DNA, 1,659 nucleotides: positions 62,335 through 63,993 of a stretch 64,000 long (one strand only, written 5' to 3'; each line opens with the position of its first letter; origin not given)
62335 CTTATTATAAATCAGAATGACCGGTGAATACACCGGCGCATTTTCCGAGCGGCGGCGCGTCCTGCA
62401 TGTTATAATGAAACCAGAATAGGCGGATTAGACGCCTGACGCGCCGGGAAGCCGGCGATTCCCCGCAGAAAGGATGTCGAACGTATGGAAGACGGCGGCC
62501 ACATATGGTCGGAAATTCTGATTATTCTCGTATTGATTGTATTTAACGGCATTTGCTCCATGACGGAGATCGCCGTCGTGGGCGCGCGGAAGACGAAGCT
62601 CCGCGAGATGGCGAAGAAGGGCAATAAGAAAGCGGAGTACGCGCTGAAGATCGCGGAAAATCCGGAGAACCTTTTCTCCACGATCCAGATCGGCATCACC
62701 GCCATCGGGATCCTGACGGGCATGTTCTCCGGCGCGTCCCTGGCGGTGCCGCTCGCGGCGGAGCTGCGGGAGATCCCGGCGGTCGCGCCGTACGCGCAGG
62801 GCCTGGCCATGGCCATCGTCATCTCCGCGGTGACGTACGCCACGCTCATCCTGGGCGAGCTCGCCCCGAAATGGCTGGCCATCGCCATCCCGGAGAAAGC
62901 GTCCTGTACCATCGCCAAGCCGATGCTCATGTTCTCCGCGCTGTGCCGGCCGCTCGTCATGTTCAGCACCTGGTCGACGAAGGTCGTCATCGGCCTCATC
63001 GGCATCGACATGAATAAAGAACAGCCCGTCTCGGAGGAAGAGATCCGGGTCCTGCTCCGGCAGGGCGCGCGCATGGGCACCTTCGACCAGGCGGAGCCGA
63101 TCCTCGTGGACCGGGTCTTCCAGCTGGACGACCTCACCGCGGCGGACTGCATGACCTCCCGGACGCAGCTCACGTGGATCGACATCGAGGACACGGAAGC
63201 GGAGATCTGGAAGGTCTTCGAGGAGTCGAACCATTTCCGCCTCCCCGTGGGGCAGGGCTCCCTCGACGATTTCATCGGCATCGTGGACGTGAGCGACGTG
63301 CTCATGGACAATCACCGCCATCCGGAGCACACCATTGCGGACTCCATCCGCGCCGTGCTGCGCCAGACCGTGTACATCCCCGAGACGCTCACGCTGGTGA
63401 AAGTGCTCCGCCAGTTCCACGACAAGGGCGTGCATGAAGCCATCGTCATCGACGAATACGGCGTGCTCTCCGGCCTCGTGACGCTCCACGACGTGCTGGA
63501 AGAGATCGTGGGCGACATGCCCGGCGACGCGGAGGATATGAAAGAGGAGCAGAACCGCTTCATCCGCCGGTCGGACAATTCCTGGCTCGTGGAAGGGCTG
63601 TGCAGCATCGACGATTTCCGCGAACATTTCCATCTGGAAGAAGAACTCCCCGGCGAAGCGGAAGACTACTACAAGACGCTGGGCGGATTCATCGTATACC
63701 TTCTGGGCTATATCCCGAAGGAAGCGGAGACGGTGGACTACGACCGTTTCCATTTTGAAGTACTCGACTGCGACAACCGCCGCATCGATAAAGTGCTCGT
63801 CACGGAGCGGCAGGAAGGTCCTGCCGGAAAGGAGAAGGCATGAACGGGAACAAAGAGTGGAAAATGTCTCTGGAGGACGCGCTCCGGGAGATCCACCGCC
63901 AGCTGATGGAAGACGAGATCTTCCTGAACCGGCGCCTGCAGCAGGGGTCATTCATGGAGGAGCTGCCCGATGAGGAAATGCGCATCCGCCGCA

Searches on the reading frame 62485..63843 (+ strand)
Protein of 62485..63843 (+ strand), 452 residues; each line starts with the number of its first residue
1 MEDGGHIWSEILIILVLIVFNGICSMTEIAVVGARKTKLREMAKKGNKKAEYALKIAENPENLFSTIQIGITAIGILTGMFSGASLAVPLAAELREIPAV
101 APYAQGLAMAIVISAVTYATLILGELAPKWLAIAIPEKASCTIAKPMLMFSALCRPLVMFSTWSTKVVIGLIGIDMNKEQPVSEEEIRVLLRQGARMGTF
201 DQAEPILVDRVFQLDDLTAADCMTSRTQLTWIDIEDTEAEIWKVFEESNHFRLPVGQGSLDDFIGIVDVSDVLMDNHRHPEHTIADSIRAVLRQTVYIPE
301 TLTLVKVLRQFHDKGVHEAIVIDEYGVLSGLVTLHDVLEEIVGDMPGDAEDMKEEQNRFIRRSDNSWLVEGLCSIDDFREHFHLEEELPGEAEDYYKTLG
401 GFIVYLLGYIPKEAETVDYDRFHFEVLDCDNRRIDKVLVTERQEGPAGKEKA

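Call 56: search_protein_families(library=pfam, max_evalue=0.000001, proteins=[window:62485-63843:+])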
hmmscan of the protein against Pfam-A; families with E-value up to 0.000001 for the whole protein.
window:62485-63843:+ (452 aa): 3 families
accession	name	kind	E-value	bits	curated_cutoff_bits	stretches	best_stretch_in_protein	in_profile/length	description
PF01595.25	CNNM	-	5.7e-44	150.4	28.4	1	12-204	1-181/181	Cyclin M transmembrane N-terminal domain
PF03471.22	CorC_HlyC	-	7e-22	77.7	27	1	361-441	2-79/81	Transporter associated domain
PF00571.33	CBS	-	4.7e-13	49.7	24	1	293-342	7-56/57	CBS domain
